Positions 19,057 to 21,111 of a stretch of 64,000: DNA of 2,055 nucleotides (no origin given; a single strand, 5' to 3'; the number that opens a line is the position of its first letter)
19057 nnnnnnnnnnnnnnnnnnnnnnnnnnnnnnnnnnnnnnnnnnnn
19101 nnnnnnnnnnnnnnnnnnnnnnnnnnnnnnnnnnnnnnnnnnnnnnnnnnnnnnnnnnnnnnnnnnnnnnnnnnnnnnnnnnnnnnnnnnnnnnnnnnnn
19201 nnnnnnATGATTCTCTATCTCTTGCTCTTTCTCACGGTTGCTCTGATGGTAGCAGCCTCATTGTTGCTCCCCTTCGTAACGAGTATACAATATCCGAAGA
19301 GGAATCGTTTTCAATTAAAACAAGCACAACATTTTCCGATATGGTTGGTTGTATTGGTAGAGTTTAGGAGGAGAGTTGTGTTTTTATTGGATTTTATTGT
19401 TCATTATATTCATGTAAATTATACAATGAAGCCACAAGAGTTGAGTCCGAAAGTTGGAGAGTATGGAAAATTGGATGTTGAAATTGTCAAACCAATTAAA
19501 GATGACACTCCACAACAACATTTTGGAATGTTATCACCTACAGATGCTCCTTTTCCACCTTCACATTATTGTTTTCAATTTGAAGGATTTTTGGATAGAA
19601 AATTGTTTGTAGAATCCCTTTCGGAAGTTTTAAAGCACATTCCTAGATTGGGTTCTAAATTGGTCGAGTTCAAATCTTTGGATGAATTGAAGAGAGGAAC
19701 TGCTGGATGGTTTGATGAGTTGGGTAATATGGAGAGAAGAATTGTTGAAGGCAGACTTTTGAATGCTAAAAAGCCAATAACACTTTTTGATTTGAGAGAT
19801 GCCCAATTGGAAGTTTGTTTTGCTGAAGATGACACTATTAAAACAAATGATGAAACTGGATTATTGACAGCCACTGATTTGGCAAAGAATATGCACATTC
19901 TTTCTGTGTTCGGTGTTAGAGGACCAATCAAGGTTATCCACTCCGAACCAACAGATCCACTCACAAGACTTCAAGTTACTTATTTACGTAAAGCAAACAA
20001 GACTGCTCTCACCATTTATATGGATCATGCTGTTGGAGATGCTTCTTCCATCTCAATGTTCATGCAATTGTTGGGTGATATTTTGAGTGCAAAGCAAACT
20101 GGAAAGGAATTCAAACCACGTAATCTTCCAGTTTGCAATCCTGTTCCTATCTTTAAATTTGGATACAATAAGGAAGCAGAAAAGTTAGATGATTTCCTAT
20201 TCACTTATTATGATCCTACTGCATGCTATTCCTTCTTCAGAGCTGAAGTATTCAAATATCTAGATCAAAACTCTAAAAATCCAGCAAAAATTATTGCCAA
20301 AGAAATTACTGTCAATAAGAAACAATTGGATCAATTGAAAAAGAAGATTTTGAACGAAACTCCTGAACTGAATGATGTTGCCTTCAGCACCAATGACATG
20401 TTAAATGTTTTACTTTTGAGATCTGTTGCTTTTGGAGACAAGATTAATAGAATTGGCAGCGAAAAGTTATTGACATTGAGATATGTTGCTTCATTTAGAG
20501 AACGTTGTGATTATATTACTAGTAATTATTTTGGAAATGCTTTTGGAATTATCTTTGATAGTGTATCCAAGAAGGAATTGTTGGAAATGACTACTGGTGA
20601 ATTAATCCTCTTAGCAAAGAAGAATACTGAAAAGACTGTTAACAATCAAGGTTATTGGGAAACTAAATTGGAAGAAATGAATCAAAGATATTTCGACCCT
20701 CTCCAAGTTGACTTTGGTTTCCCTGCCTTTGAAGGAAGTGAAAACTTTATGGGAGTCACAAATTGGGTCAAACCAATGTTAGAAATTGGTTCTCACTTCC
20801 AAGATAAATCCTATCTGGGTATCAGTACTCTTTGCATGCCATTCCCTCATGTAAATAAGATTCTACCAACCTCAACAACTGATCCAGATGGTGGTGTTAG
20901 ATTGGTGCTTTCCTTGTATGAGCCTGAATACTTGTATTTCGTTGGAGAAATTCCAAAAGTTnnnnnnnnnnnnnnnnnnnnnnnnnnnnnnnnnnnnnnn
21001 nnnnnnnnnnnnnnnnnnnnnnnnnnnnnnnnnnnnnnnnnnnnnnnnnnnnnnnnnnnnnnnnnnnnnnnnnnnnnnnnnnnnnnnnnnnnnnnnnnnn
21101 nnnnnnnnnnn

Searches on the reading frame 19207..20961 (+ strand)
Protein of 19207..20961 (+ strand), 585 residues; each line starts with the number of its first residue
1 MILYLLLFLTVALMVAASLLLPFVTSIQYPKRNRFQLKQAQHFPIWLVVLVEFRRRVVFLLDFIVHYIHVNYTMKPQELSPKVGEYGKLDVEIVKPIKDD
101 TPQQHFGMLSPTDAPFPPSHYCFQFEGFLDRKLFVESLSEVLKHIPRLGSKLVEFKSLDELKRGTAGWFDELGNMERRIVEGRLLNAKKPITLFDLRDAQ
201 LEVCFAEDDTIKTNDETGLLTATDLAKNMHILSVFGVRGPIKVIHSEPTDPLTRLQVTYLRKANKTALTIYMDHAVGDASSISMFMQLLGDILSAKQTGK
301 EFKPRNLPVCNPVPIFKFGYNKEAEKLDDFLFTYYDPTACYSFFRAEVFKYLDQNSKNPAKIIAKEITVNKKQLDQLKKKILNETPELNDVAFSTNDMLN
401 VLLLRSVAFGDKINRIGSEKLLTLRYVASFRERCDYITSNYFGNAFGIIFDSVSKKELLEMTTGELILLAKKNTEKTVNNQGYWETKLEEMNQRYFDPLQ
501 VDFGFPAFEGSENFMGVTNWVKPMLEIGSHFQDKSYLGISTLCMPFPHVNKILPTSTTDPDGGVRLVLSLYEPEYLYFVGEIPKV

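Call 70: search_protein_families(library=pfam, proteins=[window:19207-20961:+], max_evalue=0.00001)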
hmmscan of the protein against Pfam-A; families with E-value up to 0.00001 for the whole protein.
window:19207-20961:+ (585 aa): 1 family
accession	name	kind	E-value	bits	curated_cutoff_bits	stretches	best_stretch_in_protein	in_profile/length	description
PF02458.20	Transferase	-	8.1e-10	38.4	22.7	1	247-498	127-350/434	Transferase family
